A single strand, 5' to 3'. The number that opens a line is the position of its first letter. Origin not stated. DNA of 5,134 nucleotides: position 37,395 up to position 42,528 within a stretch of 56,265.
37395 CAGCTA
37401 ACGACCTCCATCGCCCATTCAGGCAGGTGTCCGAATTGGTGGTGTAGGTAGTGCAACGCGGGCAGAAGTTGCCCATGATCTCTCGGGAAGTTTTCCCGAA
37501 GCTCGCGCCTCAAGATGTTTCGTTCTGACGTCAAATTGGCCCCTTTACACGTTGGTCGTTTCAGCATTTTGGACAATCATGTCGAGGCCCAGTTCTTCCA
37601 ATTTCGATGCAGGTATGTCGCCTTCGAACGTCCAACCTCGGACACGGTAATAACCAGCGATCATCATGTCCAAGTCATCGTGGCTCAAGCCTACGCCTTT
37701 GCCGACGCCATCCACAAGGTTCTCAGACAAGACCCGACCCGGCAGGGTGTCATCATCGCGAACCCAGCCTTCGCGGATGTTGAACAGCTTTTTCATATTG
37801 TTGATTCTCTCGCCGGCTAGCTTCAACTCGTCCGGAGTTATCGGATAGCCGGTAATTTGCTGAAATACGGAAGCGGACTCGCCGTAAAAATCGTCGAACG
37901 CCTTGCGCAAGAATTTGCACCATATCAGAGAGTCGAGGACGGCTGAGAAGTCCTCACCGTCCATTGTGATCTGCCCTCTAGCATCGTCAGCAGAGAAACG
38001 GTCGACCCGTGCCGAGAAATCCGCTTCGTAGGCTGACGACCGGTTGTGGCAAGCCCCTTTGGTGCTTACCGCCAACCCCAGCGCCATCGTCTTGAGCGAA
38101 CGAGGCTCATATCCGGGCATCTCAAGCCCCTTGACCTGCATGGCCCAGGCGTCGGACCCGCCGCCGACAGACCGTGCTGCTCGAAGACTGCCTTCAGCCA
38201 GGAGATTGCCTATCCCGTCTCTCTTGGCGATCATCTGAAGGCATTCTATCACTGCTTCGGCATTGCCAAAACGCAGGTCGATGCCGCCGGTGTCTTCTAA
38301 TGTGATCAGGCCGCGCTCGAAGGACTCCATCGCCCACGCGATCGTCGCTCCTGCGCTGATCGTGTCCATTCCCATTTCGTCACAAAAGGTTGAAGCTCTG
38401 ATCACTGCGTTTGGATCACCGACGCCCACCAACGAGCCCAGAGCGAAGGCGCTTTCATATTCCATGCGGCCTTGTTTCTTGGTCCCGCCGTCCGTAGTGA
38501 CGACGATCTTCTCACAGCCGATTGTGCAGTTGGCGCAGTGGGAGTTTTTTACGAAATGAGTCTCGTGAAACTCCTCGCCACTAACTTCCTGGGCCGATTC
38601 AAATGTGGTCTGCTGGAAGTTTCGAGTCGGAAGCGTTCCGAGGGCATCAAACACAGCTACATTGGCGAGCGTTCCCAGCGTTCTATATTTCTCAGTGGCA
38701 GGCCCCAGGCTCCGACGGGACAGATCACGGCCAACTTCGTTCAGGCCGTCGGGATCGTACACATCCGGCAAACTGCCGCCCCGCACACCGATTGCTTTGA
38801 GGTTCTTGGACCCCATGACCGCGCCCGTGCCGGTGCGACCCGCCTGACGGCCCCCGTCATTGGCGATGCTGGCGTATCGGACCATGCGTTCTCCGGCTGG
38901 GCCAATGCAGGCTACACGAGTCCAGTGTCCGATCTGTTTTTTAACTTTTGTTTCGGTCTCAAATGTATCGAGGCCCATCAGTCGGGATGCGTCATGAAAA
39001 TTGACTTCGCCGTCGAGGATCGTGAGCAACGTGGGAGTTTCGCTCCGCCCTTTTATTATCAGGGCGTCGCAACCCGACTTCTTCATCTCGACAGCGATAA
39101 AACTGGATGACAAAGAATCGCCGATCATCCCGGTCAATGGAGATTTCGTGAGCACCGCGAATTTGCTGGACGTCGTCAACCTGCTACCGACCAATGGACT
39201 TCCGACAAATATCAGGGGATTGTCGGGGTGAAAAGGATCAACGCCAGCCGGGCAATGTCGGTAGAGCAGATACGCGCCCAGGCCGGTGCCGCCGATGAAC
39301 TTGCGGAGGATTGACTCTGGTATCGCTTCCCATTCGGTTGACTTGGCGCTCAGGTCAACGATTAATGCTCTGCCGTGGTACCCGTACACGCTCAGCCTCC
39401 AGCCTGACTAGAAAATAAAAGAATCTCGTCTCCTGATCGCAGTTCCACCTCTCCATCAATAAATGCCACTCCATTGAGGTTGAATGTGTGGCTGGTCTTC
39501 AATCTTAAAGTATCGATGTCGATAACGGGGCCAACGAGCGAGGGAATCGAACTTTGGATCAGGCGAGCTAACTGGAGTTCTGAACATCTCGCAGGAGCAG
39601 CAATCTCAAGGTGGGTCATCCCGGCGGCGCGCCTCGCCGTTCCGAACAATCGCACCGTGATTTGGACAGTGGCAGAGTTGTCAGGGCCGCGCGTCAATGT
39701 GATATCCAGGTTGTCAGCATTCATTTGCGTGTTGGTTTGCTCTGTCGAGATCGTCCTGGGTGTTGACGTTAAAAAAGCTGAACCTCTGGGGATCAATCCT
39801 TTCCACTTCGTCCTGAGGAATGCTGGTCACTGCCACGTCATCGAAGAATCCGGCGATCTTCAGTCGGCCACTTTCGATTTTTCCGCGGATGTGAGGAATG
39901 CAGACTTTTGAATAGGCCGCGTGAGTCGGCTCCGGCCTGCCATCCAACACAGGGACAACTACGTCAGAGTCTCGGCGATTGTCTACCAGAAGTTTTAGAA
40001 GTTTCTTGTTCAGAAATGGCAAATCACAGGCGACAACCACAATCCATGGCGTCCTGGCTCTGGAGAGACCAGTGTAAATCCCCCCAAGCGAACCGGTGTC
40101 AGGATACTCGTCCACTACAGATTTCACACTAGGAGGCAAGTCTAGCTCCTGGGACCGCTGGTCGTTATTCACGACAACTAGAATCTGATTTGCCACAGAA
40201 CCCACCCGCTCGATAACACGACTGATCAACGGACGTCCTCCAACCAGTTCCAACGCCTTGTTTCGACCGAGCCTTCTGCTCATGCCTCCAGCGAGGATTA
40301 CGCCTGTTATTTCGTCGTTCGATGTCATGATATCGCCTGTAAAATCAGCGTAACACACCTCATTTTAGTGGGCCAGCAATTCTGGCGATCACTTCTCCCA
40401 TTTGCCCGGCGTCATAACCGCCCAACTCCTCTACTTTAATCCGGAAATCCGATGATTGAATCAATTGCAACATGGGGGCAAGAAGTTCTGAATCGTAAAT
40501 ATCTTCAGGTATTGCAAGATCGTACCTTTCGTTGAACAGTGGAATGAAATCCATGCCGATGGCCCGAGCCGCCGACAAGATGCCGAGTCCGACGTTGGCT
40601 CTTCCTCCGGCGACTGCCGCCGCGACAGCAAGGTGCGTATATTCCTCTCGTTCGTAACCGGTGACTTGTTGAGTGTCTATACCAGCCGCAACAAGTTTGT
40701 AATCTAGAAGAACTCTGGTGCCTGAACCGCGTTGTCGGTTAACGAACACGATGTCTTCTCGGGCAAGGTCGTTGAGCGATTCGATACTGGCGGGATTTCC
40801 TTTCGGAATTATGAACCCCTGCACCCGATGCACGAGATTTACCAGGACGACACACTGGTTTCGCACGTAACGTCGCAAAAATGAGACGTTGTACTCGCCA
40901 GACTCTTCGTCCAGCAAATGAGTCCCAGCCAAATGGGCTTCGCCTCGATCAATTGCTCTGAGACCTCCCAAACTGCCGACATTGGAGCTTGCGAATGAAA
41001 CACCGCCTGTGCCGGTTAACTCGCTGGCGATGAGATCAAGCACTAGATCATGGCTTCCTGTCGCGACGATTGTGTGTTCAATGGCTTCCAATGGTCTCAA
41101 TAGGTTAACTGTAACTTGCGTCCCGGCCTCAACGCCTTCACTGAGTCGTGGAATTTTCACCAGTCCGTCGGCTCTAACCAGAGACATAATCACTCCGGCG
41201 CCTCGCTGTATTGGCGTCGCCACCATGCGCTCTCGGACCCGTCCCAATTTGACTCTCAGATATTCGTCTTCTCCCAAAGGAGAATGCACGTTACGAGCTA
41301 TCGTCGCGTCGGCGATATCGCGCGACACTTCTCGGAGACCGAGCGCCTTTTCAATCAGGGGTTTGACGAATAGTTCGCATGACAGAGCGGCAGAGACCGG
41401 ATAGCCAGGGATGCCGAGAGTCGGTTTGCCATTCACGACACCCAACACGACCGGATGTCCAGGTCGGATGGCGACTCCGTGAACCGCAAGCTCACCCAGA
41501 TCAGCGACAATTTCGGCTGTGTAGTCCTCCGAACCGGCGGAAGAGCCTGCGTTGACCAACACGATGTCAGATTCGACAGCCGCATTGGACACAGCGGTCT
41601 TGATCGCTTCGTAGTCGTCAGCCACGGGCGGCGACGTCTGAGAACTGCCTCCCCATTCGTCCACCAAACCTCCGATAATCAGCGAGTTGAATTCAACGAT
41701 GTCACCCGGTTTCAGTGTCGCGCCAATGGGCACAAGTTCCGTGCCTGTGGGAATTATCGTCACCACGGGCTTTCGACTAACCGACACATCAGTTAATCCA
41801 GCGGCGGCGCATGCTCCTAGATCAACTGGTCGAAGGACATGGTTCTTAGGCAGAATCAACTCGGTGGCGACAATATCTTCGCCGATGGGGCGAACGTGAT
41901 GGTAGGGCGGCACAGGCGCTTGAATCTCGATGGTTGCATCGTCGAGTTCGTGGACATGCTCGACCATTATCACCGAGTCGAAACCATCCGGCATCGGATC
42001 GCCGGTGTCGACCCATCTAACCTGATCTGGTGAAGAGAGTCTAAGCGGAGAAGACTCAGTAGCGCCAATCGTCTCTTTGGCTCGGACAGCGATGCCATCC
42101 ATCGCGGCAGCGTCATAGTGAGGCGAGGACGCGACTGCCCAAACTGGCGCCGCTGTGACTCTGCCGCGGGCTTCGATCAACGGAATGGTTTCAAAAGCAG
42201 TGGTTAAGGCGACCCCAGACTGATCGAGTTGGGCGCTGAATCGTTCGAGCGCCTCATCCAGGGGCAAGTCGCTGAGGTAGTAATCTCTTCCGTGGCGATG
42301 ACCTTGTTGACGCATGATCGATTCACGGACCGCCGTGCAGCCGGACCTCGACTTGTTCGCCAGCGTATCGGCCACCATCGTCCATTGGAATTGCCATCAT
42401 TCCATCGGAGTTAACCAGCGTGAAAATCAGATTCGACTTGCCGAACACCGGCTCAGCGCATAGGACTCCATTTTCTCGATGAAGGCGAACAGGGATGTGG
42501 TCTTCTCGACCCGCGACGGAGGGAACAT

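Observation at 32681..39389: Tungsten-type AOR gene nested into an FdsGBA/NuoEF-type formate dehydrogenase operon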

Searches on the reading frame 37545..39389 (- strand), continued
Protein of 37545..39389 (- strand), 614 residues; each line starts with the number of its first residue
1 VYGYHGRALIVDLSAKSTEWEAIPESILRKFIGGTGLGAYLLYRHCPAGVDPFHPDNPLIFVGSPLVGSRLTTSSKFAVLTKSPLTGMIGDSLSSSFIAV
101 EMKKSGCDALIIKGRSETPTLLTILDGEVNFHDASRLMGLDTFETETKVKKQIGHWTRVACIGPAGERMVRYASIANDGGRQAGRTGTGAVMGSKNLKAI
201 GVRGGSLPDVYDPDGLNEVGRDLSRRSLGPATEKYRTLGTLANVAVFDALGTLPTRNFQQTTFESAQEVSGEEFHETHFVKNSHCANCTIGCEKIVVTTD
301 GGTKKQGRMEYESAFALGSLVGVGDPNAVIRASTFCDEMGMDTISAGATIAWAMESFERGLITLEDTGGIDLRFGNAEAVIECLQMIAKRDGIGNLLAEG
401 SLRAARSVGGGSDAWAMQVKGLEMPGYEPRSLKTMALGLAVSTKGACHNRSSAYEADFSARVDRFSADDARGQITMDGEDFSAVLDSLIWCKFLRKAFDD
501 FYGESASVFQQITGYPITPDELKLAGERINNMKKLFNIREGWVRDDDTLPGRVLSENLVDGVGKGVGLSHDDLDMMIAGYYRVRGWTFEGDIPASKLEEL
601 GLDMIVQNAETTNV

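Call 78: search_protein_families(library=pfam, proteins=[L002:13930-14616:+, L002:14616-14993:+, L011:14245-14691:+, L008:11769-12035:+, L015:11941-12372:+, L014:14130-15347:+, L013:16371-16739:-, L003:17456-18298:-, L001:9278-9808:+, L001:9805-10824:+], max_evalue=0.001)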
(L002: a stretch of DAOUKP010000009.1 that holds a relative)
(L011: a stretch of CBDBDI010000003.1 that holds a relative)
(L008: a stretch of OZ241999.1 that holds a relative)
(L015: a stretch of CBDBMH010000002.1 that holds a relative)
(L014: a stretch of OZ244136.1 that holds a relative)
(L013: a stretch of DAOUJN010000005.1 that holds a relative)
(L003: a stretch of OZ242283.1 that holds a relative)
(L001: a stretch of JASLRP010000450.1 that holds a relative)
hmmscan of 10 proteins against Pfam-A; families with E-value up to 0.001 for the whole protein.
L002:13930-14616:+ (228 aa): 1 family
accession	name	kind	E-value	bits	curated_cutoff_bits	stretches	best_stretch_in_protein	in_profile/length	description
PF04255.20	DUF433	-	3.4e-10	40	23.6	1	135-182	10-56/56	Protein of unknown function (DUF433)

L002:14616-14993:+ (125 aa): 2 families
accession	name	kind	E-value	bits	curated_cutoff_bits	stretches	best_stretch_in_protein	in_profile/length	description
PF18480.7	DUF5615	-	1.6e-10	41.3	23.8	1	5-83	3-78/110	Domain of unknown function (DUF5615)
PF01927.22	Mut7-C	-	0.00096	19.7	23.3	0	5-85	3-64/146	Mut7-C RNAse domain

L011:14245-14691:+ (148 aa): 2 families
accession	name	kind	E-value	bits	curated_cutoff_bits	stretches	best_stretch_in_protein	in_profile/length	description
PF18506.7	RelB-like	-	4.6e-07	30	27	1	4-37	2-35/62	RelB Antitoxin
PF02604.26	PhdYeFM_antitox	-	0.00086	19.5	29.8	0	7-39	26-57/74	Antitoxin Phd_YefM, type II toxin-antitoxin system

L008:11769-12035:+ (88 aa): 0 families

L015:11941-12372:+ (143 aa): 0 families

L014:14130-15347:+ (405 aa): 1 family
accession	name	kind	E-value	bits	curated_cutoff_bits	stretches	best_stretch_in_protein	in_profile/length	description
PF00296.26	Bac_luciferase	-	4e-67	227.2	27.9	1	70-373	15-313/314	Luciferase-like monooxygenase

L013:16371-16739:- (122 aa): 1 family
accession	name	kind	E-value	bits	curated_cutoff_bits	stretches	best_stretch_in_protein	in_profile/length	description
PF07883.17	Cupin_2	-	3e-05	24.1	27.2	1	52-118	6-69/70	Cupin domain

L003:17456-18298:- (280 aa): 1 family
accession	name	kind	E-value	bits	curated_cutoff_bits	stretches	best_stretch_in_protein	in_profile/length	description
PF04250.19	DUF429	-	2.7e-11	44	23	1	6-251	1-202/214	Protein of unknown function (DUF429)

L001:9278-9808:+ (176 aa): 1 family
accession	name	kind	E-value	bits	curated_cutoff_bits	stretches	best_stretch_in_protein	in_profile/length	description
PF01257.25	2Fe-2S_thioredx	-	8.4e-47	159.1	24.8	1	28-169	3-144/145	Thioredoxin-like [2Fe-2S] ferredoxin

L001:9805-10824:+ (340 aa): 2 families
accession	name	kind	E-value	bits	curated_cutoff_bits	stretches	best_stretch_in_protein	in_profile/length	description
PF01512.22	Complex1_51K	-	7.8e-45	152.9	31.2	1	179-332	1-136/150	Nuo51 FMN-binding domain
PF01257.25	2Fe-2S_thioredx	-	2.4e-06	27.9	24.8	1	25-101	64-143/145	Thioredoxin-like [2Fe-2S] ferredoxin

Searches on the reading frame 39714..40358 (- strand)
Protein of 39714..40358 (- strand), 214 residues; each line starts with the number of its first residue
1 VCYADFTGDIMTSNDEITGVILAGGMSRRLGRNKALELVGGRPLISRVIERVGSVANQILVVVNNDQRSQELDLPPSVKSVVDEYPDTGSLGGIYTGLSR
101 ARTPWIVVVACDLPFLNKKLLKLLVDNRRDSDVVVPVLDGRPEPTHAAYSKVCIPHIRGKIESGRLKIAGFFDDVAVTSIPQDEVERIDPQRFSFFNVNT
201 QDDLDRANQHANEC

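Call 4: search_protein_families(library=pfam, proteins=[window:39714-40358:-])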
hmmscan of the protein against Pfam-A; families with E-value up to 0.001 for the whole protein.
window:39714-40358:- (214 aa): 1 family
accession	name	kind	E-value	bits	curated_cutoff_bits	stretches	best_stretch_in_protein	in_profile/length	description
PF12804.13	NTP_transf_3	-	7.2e-38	130.7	27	1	19-160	1-144/160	MobA-like NTP transferase domain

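Call 5: search_protein_families(library=ncbifam, proteins=[window:39714-40358:-])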
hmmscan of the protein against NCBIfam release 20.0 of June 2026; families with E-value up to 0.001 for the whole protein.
window:39714-40358:- (214 aa): 27 families (the best 25 are shown)
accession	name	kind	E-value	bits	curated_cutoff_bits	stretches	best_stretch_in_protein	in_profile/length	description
NF011056.0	PRK14489.1-1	equivalog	4.6e-48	164.2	379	1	16-208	5-193/363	bifunctional molybdenum cofactor guanylyltransferase MobA/molybdopterin-guanine dinucleotide biosynthesis adaptor protein MobB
NF001457.0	PRK00317.1-3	equivalog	7.8e-42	143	164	1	18-212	3-198/200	molybdenum cofactor guanylyltransferase MobA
TIGR02665.1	molyb_mobA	equivalog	2e-31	109.5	151.85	1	17-204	1-185/186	molybdenum cofactor guanylyltransferase MobA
NF002741.0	PRK02726.1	equivalog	6.3e-26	91.3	179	1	12-210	3-197/200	molybdenum cofactor guanylyltransferase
NF011057.0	PRK14489.1-2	subfamily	1.4e-19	70.6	541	1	13-206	3-193/363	bifunctional molybdenum cofactor guanylyltransferase MobA/molybdopterin-guanine dinucleotide biosynthesis adaptor protein MobB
NF001855.0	PRK00576.1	equivalog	3.5e-18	65.9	205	1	12-208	2-193/197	molybdenum cofactor guanylyltransferase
NF011059.0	PRK14490.1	equivalog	2.4e-17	63.1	354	1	14-210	178-368/374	bifunctional molybdenum cofactor guanylyltransferase MobA/molybdopterin-guanine dinucleotide biosynthesis adaptor protein MobB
NF011058.0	PRK14489.1-3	exception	2.3e-15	56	820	1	14-206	6-200/382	molybdenum cofactor guanylyltransferase MobA, DUF3305 domain-containing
NF011070.0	PRK14500.1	equivalog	4.5e-15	55.7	606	1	13-210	163-354/358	putative bifunctional molybdopterin-guanine dinucleotide biosynthesis protein MoaC/MobA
TIGR03310.1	matur_MocA_YgfJ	equivalog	8.7e-15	55.2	186.45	1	19-142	2-131/188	molybdenum cofactor cytidylyltransferase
NF001837.0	PRK00560.1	equivalog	5.2e-10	39.4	182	1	15-211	7-191/196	molybdenum cofactor guanylyltransferase MobA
NF045665.1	NTPtran_DVU1551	equivalog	2e-08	33.7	315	1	18-142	2-132/359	DVU_1551 family NTP transferase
NF010932.0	PRK14352.1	equivalog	3.8e-08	32.4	611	1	12-139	2-137/488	bifunctional UDP-N-acetylglucosamine diphosphorylase/glucosamine-1-phosphate N-acetyltransferase GlmU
TIGR01173.1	glmU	equivalog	8.6e-08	31.4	366.85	1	20-138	4-127/452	bifunctional UDP-N-acetylglucosamine diphosphorylase/glucosamine-1-phosphate N-acetyltransferase GlmU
TIGR03202.1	pucB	equivalog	2.3e-06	27.5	235.05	1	17-158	1-153/192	xanthine dehydrogenase accessory protein PucB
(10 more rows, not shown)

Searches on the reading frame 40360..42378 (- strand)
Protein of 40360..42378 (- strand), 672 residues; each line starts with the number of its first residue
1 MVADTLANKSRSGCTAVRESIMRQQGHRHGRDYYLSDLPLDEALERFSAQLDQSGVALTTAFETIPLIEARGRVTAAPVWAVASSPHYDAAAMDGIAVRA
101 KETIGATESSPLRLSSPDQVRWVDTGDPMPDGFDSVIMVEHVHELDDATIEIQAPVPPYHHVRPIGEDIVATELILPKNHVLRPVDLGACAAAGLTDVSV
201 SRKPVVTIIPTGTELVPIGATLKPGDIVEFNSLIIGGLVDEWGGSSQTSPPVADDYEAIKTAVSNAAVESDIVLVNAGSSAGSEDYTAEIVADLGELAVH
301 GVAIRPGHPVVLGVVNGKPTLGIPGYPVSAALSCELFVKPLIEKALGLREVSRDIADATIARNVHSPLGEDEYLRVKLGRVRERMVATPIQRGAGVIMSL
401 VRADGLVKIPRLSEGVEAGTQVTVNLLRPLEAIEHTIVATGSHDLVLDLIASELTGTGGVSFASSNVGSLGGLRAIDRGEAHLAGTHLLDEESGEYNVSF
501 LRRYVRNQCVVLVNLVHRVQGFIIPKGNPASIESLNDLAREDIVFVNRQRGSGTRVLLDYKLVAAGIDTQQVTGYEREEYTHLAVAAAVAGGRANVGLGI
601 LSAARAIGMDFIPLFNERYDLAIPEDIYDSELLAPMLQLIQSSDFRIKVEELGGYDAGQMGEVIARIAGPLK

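Call 4: search_protein_families(library=pfam, proteins=[window:40360-42378:-])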
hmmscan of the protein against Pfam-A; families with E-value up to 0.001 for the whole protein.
window:40360-42378:- (672 aa): 5 families
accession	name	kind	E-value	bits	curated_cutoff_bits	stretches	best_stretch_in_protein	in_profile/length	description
PF12727.12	PBP_like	-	4.2e-72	241.8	27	1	454-641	4-193/193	PBP superfamily domain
PF03453.22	MoeA_N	-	1.7e-37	129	30.8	1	39-194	2-160/160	MoeA N-terminal region (domain I and II)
PF00994.29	MoCF_biosynth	-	1.2e-22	80.6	26.6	1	208-343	2-143/144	Probable molybdopterin binding domain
PF03454.20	MoeA_C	-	5.4e-16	59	22.1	1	358-427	2-72/72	MoeA C-terminal region (domain IV)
PF12974.12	Phosphonate-bd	-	1.1e-05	25.4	27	1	523-599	89-162/242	ABC transporter, phosphonate, periplasmic substrate-binding protein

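Call 5: search_protein_families(library=ncbifam, proteins=[window:40360-42378:-])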
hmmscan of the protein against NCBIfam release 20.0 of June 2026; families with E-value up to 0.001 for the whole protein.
window:40360-42378:- (672 aa): 8 families
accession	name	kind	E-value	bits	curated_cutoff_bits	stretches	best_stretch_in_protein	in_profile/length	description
NF011068.0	PRK14498.1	equivalog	1e-230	767.2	534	1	31-665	3-645/647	molybdopterin biosynthesis protein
NF045515.2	Glp_gephyrin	equivalog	1.1e-68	231.8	475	1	64-427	21-403/403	molybdotransferase-like divisome protein Glp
NF007960.1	PRK10680.1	equivalog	3e-68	230.4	440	1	56-426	14-400/401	molybdopterin molybdotransferase MoeA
NF050098.1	MoeA_actino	exception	5.9e-67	226.2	560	1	60-427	17-400/400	molybdopterin molybdotransferase MoeA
NF011060.0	PRK14491.1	equivalog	2.2e-56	191.6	532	1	54-425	211-592/598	bifunctional molybdopterin-guanine dinucleotide biosynthesis adaptor protein MobB/molybdopterin molybdotransferase MoeA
NF011067.0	PRK14497.1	equivalog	6.9e-48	163.5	536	1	57-428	25-405/546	putative molybdopterin biosynthesis protein MoeA/unknown domain fusion protein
TIGR00177.1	molyb_syn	domain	3.1e-22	79.1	85.35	1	204-340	2-148/148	molybdenum cofactor synthesis domain-containing protein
TIGR00200.1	cinA_nterm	subfamily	0.00034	19.4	243.15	1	213-294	4-85/414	CinA family nicotinamide mononucleotide deamidase-related protein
